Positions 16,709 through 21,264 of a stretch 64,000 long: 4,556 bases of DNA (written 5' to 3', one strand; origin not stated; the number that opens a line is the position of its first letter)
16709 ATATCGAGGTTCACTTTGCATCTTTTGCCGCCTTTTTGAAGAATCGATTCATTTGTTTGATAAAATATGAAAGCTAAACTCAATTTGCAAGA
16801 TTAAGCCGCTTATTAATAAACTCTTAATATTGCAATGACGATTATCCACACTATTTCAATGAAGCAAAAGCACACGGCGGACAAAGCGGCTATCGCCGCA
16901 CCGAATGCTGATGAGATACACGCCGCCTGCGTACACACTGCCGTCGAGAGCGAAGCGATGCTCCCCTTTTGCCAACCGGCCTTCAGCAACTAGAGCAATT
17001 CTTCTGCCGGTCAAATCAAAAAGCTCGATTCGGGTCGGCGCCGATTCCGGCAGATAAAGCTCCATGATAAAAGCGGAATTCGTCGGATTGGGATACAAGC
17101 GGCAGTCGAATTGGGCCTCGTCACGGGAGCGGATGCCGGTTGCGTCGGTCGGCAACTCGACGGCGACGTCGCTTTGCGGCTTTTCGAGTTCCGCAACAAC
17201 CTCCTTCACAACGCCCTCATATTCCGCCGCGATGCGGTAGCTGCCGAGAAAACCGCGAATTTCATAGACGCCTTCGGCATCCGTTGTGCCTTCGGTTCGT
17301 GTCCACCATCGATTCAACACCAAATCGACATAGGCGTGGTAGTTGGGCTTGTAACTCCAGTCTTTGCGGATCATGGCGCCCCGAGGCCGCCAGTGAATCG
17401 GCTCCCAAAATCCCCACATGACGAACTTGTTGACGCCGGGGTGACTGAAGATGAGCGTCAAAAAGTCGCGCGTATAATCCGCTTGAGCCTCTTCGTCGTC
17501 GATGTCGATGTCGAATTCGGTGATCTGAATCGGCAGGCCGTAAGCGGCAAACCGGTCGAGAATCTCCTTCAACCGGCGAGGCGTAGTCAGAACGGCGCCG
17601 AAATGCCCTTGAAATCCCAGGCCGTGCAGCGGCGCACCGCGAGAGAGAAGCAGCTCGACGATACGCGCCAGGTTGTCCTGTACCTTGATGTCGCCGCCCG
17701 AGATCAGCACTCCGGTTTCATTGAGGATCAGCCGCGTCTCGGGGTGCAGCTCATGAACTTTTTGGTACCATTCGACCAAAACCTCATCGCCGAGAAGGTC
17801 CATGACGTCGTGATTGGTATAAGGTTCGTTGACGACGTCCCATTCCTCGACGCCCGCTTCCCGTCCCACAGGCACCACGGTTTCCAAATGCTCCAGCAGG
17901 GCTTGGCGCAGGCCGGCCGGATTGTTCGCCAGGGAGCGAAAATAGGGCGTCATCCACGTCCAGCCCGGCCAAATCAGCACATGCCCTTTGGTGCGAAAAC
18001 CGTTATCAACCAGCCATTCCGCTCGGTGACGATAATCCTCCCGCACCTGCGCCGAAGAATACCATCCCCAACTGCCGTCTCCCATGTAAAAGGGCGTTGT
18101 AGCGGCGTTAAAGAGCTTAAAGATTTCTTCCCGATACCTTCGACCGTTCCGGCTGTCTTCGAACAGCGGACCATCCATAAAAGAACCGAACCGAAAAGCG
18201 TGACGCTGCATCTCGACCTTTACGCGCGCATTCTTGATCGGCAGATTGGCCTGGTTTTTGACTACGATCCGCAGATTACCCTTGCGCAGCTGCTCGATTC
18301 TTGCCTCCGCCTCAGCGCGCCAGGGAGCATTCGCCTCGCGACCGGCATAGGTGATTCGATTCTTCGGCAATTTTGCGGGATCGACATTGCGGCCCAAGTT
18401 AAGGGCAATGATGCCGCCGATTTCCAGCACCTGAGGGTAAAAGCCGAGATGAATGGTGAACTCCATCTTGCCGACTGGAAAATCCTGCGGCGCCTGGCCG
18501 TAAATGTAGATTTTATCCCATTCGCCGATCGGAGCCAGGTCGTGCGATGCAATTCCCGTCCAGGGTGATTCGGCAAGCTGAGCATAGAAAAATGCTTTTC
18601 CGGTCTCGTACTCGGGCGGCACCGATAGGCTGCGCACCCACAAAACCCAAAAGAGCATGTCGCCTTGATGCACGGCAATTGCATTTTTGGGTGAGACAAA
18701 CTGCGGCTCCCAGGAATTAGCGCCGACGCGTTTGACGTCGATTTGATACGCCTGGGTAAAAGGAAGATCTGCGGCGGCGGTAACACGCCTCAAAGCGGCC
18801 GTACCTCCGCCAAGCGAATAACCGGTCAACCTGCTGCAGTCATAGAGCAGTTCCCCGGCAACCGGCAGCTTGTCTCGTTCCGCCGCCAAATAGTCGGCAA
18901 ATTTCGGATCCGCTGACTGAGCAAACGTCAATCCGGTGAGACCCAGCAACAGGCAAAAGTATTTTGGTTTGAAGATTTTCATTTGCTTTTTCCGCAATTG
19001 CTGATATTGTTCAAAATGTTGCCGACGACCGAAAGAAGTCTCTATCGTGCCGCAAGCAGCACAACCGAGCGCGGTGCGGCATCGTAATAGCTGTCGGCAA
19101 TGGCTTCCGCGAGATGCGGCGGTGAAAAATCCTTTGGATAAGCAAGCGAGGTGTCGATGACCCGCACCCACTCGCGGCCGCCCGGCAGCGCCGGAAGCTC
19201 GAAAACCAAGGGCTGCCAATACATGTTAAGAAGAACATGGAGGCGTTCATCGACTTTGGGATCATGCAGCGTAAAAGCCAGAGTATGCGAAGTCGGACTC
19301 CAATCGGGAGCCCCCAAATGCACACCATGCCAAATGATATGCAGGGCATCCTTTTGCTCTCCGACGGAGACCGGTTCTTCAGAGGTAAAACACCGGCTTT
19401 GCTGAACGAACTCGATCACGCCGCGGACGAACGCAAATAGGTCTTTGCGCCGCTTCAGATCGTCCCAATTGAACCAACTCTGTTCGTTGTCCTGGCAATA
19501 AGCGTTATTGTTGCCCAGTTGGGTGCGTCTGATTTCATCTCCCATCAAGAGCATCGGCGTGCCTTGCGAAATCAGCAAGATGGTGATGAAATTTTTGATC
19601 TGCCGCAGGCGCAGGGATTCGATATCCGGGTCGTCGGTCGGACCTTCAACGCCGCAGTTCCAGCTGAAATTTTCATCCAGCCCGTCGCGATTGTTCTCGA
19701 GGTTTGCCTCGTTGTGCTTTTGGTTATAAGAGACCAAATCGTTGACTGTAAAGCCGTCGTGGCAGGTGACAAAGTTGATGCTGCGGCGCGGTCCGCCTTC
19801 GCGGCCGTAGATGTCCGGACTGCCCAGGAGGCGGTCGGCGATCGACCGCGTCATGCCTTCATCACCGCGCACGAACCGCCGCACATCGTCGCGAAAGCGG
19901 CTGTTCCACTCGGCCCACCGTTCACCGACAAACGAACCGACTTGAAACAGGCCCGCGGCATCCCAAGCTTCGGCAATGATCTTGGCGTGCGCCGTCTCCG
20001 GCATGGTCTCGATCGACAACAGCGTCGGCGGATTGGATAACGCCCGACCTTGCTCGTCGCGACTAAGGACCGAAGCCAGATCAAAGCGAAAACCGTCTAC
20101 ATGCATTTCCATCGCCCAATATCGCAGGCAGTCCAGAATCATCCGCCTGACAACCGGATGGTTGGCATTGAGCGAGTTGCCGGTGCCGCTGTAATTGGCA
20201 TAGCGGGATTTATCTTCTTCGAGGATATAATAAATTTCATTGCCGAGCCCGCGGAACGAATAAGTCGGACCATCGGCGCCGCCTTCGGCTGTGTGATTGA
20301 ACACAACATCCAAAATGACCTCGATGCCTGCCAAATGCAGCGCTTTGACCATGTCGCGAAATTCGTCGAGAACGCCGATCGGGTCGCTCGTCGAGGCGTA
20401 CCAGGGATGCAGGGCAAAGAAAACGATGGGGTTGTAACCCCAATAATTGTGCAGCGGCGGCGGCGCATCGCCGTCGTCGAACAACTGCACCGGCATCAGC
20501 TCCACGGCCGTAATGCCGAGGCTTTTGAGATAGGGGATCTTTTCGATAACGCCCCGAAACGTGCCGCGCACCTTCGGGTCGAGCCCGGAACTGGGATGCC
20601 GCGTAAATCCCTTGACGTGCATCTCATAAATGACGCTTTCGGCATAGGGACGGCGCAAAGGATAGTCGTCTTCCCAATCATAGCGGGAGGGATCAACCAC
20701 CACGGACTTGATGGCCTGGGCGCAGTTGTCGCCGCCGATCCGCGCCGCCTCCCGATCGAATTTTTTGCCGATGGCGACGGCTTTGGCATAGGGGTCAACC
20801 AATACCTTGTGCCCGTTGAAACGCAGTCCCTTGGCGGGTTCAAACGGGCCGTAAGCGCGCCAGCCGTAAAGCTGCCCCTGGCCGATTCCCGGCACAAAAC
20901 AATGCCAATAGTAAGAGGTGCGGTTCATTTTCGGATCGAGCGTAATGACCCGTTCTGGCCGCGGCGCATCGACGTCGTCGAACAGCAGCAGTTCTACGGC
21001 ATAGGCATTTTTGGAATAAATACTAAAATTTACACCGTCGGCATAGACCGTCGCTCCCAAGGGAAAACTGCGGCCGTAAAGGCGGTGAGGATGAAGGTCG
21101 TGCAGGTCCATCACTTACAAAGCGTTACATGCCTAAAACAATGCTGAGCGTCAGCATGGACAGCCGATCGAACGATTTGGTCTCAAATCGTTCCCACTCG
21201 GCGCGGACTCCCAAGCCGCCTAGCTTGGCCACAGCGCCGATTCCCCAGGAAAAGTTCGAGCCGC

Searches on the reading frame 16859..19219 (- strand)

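Call 52: search_protein_families(library=pfam, proteins=[window:16859-19219:-], max_evalue=0.00001)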
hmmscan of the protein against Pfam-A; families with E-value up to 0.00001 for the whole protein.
window:16859-19219:- (787 aa): 2 families
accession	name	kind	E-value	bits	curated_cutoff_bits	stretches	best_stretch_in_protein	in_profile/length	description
PF00331.26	Glyco_hydro_10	-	1.4e-30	107.1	22.1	1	400-629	66-307/311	Glycosyl hydrolase family 10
PF18962.6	Por_Secre_tail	-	1.6e-06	28.7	27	1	708-782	1-72/75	Secretion system C-terminal sorting domain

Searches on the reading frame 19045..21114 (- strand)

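Call 52: search_protein_families(library=pfam, proteins=[window:19045-21114:-], max_evalue=0.00001)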
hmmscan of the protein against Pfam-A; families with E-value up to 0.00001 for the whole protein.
window:19045-21114:- (690 aa): 3 families
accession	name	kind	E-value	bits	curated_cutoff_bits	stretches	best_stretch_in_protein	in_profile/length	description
PF00128.31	Alpha-amylase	-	1.8e-22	80.6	22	1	179-277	11-94/446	Alpha amylase, catalytic domain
PF02922.24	CBM_48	-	1.3e-16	61.1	22.4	1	18-110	1-83/83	Carbohydrate-binding module 48 (Isoamylase N-terminal domain)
PF21156.3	ISOA1-3_C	-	2e-11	44.5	27.3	1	595-663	2-68/106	Isoamylase 1-3, C-terminal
